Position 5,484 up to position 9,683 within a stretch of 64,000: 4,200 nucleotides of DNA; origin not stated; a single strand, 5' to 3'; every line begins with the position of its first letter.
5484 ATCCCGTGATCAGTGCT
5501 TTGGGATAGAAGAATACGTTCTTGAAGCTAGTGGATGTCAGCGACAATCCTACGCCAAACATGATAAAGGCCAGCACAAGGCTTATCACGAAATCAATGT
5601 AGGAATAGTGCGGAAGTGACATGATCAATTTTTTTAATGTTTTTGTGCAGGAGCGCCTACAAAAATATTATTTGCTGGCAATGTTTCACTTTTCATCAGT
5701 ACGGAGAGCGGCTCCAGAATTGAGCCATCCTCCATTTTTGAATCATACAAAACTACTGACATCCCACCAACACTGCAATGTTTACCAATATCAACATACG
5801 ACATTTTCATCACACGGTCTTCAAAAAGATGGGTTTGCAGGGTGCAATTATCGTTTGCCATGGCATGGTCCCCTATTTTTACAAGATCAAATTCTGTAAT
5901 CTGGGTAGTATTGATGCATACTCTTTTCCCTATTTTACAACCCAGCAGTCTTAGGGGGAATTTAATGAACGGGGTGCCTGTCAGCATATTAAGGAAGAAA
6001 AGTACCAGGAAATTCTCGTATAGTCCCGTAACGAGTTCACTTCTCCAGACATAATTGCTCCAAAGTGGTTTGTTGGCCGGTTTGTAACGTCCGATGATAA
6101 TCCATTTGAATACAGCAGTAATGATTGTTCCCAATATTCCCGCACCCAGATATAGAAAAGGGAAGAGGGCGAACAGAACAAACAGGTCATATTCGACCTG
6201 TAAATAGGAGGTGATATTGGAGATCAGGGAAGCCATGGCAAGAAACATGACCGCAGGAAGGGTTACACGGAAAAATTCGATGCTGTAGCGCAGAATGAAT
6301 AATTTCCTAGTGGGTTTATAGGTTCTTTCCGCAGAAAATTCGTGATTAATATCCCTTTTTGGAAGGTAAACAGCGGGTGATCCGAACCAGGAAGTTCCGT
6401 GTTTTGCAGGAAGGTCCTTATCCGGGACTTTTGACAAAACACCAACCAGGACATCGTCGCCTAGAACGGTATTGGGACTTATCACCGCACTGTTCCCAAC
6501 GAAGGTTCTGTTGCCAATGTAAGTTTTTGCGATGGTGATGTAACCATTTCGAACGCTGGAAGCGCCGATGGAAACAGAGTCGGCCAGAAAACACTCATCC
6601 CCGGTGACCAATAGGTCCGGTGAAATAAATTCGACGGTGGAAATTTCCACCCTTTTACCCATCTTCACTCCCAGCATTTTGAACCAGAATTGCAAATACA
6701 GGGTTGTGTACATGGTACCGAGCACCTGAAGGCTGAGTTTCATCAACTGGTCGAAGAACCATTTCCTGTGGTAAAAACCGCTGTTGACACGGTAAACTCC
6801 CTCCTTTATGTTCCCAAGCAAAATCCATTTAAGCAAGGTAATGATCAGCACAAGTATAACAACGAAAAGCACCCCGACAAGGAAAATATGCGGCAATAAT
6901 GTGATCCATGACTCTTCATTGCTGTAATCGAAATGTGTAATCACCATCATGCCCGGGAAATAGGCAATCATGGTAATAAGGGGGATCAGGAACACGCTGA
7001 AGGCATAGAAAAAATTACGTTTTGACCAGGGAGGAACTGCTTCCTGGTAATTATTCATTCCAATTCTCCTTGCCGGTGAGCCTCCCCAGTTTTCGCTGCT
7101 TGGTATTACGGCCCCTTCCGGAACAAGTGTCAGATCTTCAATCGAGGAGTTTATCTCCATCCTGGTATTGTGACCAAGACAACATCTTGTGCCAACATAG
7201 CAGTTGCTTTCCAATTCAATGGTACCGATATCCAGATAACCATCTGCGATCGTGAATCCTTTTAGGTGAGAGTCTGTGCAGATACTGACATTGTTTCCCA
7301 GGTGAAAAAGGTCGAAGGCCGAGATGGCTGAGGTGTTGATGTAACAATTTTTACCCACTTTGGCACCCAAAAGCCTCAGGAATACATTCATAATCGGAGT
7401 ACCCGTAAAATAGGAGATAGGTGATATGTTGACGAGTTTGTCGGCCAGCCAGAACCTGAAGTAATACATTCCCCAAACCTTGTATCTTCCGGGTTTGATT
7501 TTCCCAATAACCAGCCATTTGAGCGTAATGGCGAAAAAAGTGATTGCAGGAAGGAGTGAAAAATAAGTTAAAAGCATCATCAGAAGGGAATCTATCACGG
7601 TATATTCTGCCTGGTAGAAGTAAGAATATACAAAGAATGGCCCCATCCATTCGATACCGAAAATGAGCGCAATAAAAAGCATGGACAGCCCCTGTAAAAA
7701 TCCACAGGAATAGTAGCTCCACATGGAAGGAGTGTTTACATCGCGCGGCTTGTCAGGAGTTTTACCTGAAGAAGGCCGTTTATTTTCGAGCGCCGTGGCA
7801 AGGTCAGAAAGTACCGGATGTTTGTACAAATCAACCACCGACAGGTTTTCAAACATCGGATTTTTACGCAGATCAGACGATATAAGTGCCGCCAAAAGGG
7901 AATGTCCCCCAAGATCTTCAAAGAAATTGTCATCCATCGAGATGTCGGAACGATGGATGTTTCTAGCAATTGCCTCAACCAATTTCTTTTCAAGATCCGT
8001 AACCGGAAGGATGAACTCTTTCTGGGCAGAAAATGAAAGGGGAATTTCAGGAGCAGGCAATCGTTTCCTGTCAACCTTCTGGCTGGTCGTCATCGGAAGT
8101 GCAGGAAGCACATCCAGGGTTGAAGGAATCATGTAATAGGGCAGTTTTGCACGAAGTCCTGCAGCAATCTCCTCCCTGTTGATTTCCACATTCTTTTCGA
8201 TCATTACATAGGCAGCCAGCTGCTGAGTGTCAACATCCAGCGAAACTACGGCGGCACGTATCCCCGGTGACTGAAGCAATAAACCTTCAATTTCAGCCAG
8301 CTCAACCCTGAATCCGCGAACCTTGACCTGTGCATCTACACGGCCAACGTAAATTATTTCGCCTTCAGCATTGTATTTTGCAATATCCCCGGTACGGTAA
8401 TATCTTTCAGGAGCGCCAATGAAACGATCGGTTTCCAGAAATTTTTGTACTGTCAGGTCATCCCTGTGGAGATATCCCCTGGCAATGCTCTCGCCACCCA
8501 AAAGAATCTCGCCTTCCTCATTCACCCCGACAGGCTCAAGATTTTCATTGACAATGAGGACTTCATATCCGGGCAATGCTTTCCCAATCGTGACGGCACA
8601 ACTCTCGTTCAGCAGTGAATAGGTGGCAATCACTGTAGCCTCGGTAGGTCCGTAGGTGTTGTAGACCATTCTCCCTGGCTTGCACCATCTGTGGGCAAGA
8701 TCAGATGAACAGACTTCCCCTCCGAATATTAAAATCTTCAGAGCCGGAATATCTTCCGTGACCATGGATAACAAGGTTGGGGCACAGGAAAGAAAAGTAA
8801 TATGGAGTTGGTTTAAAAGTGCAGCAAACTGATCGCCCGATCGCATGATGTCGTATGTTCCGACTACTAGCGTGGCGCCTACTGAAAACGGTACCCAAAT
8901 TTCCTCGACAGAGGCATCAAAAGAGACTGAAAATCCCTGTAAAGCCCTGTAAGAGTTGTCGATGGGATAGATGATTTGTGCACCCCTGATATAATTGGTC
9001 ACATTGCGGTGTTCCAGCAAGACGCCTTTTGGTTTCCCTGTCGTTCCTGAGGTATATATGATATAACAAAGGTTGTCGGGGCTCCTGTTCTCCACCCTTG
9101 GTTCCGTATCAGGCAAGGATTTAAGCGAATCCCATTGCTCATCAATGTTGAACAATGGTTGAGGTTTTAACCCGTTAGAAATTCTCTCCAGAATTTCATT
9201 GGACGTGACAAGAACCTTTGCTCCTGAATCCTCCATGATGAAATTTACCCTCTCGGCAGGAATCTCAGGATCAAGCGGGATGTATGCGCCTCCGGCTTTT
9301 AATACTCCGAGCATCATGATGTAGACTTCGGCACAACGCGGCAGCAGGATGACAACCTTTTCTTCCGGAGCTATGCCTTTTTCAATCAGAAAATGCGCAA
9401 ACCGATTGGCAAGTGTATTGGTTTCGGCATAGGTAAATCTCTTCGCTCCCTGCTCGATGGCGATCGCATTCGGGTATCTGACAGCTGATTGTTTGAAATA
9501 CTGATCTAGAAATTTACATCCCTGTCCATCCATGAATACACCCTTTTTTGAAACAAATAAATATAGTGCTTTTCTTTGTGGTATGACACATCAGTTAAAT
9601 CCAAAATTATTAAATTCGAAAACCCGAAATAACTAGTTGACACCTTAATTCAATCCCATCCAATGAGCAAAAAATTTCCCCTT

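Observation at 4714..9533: Pls-architecture synthetase in a Bacteroidota genome, co-transcribed with a BASS transporter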

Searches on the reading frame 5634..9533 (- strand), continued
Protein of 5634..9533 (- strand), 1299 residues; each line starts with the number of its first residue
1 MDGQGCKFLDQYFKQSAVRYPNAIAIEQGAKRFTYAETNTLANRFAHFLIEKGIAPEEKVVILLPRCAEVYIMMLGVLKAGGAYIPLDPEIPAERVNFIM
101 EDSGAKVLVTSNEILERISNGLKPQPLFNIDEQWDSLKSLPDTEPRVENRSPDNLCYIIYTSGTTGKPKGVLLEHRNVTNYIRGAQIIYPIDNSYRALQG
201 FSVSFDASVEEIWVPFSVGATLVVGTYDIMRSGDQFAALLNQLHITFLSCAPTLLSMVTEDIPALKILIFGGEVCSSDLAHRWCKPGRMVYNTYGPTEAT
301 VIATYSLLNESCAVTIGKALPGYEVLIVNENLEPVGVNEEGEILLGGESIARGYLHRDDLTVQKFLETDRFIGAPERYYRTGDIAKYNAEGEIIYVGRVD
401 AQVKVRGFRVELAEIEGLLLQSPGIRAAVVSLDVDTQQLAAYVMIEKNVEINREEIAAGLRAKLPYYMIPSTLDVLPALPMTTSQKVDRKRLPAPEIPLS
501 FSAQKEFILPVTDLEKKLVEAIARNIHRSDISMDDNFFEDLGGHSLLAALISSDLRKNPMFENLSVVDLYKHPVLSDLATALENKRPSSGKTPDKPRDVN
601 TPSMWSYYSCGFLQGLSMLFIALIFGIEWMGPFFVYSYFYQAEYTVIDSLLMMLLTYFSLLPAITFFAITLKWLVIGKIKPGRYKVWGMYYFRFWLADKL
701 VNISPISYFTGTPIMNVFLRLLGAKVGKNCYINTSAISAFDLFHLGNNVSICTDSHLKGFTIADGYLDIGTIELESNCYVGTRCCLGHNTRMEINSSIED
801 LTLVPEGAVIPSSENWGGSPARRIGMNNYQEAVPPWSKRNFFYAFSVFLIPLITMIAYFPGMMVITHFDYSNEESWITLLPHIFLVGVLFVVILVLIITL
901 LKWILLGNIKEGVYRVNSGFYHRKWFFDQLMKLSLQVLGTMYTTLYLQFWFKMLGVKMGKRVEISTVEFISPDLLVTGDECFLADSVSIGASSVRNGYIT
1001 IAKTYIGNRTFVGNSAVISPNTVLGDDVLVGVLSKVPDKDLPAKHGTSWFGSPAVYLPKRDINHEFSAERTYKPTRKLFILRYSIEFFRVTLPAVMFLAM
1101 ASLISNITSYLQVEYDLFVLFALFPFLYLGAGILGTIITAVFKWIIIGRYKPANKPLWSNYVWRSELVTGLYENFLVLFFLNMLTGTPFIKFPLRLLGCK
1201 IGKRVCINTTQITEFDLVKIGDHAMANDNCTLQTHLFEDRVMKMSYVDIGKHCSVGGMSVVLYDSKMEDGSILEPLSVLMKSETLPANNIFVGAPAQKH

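Call 58: list_cluster_members(proteins=[P0001, P0012, P0041, P0102, P0016, P0032])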
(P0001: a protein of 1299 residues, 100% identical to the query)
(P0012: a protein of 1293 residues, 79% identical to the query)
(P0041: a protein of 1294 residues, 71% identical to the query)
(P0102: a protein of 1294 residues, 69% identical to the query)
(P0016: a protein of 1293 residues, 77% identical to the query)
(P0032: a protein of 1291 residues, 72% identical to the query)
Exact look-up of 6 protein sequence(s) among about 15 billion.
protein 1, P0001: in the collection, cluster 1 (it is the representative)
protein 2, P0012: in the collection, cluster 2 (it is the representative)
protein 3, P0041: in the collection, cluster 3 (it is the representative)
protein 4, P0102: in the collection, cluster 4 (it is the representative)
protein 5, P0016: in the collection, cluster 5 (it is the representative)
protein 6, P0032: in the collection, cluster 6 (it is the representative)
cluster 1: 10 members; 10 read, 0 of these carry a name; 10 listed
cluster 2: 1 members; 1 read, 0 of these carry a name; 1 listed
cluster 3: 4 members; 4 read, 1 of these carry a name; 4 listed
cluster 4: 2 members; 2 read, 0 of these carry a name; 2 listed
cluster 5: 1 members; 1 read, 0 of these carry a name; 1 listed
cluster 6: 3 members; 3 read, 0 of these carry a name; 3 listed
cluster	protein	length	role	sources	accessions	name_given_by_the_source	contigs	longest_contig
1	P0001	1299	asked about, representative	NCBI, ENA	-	-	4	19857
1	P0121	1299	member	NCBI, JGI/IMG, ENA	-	-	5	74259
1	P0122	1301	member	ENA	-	-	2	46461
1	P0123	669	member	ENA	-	-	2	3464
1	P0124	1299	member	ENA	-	-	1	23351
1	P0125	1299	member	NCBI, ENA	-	-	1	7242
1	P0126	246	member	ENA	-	-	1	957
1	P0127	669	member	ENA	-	-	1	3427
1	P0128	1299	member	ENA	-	-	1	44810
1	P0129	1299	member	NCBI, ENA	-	-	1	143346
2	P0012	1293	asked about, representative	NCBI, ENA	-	-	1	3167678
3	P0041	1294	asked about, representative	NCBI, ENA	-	-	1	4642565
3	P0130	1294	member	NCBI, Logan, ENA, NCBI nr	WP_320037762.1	Pls/PosA family non-ribosomal peptide synthetase [uncultured Bacteroides sp.]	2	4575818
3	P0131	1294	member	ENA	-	-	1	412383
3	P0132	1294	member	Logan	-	-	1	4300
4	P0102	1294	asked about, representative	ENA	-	-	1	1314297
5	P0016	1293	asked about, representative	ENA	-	-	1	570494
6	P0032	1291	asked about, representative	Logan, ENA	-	-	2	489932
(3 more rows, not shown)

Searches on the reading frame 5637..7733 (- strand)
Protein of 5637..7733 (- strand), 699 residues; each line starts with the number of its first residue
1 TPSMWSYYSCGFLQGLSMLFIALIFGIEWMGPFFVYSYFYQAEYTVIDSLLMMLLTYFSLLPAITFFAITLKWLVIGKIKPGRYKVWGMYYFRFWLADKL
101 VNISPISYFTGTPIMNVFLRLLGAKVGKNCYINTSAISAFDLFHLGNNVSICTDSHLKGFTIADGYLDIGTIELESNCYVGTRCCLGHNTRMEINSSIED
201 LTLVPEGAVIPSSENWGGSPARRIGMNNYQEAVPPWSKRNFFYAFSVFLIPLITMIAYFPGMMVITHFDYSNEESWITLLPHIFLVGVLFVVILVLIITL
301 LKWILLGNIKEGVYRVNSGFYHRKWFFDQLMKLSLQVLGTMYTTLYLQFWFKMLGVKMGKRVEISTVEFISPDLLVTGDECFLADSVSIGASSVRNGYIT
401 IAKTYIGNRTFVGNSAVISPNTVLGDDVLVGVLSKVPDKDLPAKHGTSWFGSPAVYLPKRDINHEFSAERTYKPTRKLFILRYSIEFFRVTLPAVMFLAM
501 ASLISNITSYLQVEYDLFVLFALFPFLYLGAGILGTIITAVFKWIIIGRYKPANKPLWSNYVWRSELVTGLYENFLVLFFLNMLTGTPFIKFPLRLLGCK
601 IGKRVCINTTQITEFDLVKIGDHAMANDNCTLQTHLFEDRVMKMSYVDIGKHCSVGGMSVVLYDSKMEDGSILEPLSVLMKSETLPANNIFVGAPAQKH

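Call 18: search_solved_structures(query=window:5637-7721:-, max_evalue=10, show_alignments=2)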
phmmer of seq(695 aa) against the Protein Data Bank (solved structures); distinct sequences matched with E-value up to 10: 81 (the best 60 are shown).
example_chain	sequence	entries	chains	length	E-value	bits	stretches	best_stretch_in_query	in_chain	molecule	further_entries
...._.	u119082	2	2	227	2.2e-07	32.7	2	400-455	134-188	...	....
7a23_o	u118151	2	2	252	1.5e-06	30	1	152-225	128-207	CAL1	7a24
7ar7_x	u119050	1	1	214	5.7e-06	28.1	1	153-225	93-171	Gamma carbonic anhydrase-like 2, mitochondrial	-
7aqq_x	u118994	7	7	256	8.3e-06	27.5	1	153-225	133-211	Gamma carbonic anhydrase-like 2, mitochondrial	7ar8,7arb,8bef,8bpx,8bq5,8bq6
6x89_L2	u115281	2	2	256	4.3e-05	25.2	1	149-227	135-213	gamma carbonic anhydrase-like 2, mitochondrial | NDUCAL2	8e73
5ux9_A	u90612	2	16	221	4.4e-05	25.1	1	303-432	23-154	Chloramphenicol acetyltransferase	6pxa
3ixc_A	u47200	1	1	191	0.0015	20.1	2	582-693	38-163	Hexapeptide transferase family protein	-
7tgh_C2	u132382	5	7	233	0.0017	19.9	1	160-220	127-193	Gamma-carbonic anhydrase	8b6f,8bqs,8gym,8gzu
6ag8_C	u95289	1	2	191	0.0025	19.3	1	373-453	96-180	Maltose O-acetyltransferase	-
1ocx_A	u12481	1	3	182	0.0045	18.5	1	373-439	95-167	MALTOSE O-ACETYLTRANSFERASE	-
8vr6_A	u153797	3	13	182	0.007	17.9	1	366-454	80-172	Acetyltransferase, putative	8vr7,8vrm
3tio_A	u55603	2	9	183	0.0072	17.8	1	393-453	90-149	Protein YrdA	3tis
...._x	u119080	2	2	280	0.0073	17.8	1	165-221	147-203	CAL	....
3r3r_A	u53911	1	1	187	0.0099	17.4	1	396-453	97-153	ferripyochelin binding protein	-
9f5x_u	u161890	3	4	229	0.01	17.3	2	196-220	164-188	CAG1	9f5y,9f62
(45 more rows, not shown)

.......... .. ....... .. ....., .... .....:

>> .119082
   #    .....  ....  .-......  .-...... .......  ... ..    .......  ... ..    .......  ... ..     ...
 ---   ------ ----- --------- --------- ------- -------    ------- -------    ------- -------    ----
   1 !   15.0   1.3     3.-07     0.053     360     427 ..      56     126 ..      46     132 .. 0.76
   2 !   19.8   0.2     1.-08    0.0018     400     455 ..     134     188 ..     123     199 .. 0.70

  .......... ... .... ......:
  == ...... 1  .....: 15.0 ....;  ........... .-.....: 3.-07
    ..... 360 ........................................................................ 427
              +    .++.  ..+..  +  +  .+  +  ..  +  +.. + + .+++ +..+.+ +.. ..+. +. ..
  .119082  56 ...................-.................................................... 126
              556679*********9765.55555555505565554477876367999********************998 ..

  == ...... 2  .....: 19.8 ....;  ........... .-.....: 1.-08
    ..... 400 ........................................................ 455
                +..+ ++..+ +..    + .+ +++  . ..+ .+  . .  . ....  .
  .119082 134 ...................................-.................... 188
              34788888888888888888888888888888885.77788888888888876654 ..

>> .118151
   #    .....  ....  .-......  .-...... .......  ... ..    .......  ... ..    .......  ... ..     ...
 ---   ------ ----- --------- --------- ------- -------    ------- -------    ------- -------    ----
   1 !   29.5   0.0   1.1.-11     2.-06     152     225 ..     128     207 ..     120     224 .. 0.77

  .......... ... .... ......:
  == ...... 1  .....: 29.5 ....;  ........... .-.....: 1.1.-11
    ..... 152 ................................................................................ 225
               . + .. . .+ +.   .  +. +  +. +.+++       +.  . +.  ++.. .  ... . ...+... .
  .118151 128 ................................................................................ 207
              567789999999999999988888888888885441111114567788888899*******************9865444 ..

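Call 50: predict_structure(alignment_id=A2)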
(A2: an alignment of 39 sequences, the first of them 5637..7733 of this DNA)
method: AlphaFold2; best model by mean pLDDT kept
length: 699 residues; sequences in the alignment: 39
mean_pLDDT: 77.2   pTM: 0.81
mean pLDDT of the five models: 77.2, 74.4, 66.8, 57.9, 56.0
residues with pLDDT >= 90: 186; 70-90: 332; 50-70: 110; < 50: 71
segments of 3 or more residues with pLDDT < 50: 339-345, 362-374, 432-474
pLDDT, mean of each block of 10 residues (from residue 1): 81 91 80 79 82 85 89 92 92 92 82 92 94 90 94 87 89 96 88 92 88 87 86 75 78 74 67 65 76 83 82 83 84 62 54 66 46 51 51 77 59 54 54 45 41 26 37 53 67 81 81 82 88 92 90 74 80 84 91 93 91 87 88 68 83 86 85 81 85 73
secondary structure, 60 per line:
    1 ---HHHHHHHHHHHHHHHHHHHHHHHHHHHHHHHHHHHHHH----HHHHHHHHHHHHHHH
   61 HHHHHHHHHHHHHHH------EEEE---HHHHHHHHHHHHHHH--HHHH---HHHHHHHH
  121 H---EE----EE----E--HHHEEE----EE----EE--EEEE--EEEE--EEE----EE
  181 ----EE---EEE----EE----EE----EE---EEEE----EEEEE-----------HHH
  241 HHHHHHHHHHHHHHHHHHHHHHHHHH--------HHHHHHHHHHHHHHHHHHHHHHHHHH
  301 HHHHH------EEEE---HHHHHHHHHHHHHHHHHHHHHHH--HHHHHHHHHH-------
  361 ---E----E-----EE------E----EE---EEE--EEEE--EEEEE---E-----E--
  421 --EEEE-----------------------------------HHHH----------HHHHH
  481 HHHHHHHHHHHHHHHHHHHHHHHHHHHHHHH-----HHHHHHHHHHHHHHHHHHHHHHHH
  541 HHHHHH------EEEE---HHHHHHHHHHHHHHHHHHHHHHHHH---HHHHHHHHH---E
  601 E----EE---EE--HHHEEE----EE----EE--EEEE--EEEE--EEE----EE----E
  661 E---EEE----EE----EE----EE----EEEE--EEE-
elements in order (helices of 4 or more, strands of 3 or more residues): H4-41 H46-75 E82-85 H89-103 H106-109 H113-121 E143-145 E160-163 E166-169 E172-174 E190-192 E214-217 E222-226 H238-266 H275-305 E312-315 H319-341 H344-353 E393-395 E398-401 E404-408 E423-426 H462-465 H476-511 H517-546 E553-556 H560-584 H588-596 E618-620 E635-638 E641-644 E647-649 E665-667 E690-693 E696-698
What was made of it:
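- On Pls/PosA family (cationic homopoly(amino acid) synthetases): AF2 model with pTM 0.81 (call 50).
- It shows three repeats of a long helix pair, a strand, helices and a beta-helix (call 50). AF2 confidence is low in part of unit 2 (aa 432-474 of the model, call 50).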

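Call 52: fold_search(model_id=the predicted structure, library=pdb)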
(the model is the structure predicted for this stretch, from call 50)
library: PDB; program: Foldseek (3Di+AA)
matches with E <= 10: 448; with E <= 0.001: 63
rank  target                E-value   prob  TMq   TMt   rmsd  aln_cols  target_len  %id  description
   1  3hjj_A                1.3e-05  1.00  0.15  0.49   3.5       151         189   14  Crystal Structure of Maltose O-acetyltransferase from Bacillus anthracis (released 2009-06-02)
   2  3hjj_C                3.7e-05  1.00  0.15  0.52   8.6       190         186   18  Crystal Structure of Maltose O-acetyltransferase from Bacillus anthracis (released 2009-06-02)
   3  3ftt                  4.5e-05  1.00  0.15  0.51  12.2       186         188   19  Crystal Structure of the galactoside O-acetyltransferase from Staphylococcus aureus (released 2009-03-03)
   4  3hjj_B                4.7e-05  1.00  0.14  0.45   5.5       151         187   14  Crystal Structure of Maltose O-acetyltransferase from Bacillus anthracis (released 2009-06-02)
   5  3srt_A                6.3e-05  1.00  0.13  0.45  11.5       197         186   13  The crystal structure of a maltose O-acetyltransferase from Clostridium difficile 630 (released 2011-08-03)
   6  4egg_A                7.6e-05  1.00  0.15  0.51  11.5       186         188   19  Computationally Designed Self-assembling tetrahedron protein, T310 (released 2012-05-30)
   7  4n6b_E                8.0e-05  1.00  0.13  0.36  14.6       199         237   16  Soybean Serine Acetyltransferase Complexed with CoA (released 2013-11-13)
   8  3srt_B                8.4e-05  1.00  0.13  0.46   4.7       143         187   17  The crystal structure of a maltose O-acetyltransferase from Clostridium difficile 630 (released 2011-08-03)
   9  4isx_B                9.7e-05  1.00  0.14  0.50   2.9       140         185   18  The crystal structure of maltose o-acetyltransferase from clostridium difficile 630 in complex with acetyl-coa (released 2013-01-30)
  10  6sc4_B                1.1e-04  1.00  0.12  0.40   5.7       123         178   17  Gamma-Carbonic Anhydrase from the Haloarchaeon Halobacterium sp. (released 2020-04-22)
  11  1ocx_A                1.2e-04  1.00  0.13  0.48   2.2       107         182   18  E. coli maltose-O-acetyltransferase (released 2003-06-12)
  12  1s80_A                1.6e-04  1.00  0.15  0.38  12.3       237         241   11  Structure of Serine Acetyltransferase from Haemophilis influenzae Rd (released 2004-08-31)
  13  8j9h_G1               1.6e-04  1.00  0.11  0.17   7.5       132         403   17  Cryo-EM structure of Euglena gracilis respiratory complex I, deactive state (released 2024-02-28)
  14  3igj_A                1.8e-04  1.00  0.15  0.50   3.6       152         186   15  Crystal Structure of Maltose O-acetyltransferase Complexed with Acetyl Coenzyme A from Bacillus anthracis (released 2009-08-04)
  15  3igj_C                1.9e-04  1.00  0.15  0.50   3.6       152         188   16  Crystal Structure of Maltose O-acetyltransferase Complexed with Acetyl Coenzyme A from Bacillus anthracis (released 2009-08-04)
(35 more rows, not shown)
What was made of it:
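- On Pls/PosA family (cationic homopoly(amino acid) synthetases): Left-handed beta-helix acyltransferase fold matches (calls 18, 52).
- PDB matches are ordinary acetyltransferases (calls 18, 52).
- Tried and rejected: I looked by sequence (call 18) and by fold (call 52).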

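Call 67: search_protein_representatives(protein=window:5637-7733:-)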
Query: 699 residues. Proteins with E-value up to 0.001 (for the whole library): 4042; up to 1e-10: 2105; up to 1e-30: 712. The best 150 are listed.
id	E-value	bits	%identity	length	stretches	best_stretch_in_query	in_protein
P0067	0.0e+00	1188.0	74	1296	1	2-697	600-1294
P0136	3.9e-194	663.3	45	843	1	7-697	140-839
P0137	7.1e-194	662.4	44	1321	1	5-698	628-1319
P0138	3.9e-182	623.6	42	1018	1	24-697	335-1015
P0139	7.5e-180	616.1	41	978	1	3-697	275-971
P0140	3.2e-179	614.0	41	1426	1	5-699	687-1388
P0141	4.3e-177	607.0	43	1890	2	232-697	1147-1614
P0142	1.5e-173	595.2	42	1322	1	5-697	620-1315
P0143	1.3e-170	585.6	42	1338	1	4-697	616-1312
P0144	9.1e-170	582.8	41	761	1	14-698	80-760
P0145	1.5e-169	582.0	41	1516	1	7-697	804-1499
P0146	3.7e-169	580.8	41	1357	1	3-698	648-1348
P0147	1.2e-168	579.1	40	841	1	4-698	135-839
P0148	1.2e-167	575.8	45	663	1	55-697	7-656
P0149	3.0e-165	567.8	41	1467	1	10-697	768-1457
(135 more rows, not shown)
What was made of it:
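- The next representative is at 45% in the C-terminal region (call 67).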
